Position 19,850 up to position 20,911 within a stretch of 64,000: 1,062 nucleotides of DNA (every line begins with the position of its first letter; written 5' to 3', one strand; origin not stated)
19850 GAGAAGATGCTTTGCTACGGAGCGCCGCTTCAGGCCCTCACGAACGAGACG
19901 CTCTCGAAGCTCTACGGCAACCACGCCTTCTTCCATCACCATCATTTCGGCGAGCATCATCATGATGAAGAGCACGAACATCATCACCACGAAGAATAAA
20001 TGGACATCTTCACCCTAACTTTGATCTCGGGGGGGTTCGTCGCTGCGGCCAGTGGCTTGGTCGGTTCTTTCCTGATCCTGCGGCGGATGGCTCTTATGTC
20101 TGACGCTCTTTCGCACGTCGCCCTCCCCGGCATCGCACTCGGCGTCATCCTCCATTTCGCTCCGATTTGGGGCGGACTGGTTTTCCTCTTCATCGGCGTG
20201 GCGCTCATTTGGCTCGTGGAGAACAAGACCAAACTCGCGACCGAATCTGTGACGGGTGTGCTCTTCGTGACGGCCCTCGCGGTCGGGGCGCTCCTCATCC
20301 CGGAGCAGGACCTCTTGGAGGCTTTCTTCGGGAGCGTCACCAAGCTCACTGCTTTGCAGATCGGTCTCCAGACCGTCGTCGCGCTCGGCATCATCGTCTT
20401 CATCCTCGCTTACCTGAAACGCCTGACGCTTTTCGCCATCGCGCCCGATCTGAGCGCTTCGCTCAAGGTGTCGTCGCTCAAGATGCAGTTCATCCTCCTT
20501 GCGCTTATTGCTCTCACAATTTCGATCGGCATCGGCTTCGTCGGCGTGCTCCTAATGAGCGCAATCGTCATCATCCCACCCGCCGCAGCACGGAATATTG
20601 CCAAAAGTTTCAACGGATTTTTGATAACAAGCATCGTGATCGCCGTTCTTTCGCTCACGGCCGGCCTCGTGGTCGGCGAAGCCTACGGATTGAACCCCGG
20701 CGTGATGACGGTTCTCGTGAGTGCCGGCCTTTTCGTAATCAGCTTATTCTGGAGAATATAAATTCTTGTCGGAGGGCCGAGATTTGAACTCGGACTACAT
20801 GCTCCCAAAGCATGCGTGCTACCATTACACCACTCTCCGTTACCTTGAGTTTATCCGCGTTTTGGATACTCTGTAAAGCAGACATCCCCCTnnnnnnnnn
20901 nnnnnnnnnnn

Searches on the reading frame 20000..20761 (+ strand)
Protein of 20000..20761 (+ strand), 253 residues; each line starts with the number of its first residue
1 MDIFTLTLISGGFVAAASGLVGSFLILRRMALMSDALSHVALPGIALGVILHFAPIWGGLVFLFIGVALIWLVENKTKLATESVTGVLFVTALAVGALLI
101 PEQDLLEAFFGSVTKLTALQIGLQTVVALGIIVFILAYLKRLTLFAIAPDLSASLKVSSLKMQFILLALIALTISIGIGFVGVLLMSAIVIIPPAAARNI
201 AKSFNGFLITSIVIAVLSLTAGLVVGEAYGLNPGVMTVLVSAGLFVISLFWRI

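Call 57: search_protein_families(library=pfam, proteins=[window:20000-20761:+], max_evalue=0.001)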
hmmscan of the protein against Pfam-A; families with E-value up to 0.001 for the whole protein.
window:20000-20761:+ (253 aa): 1 family
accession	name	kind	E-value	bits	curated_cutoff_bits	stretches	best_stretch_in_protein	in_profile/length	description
PF00950.22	ABC-3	-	8.5e-46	157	20.1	1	7-250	8-256/258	ABC 3 transport family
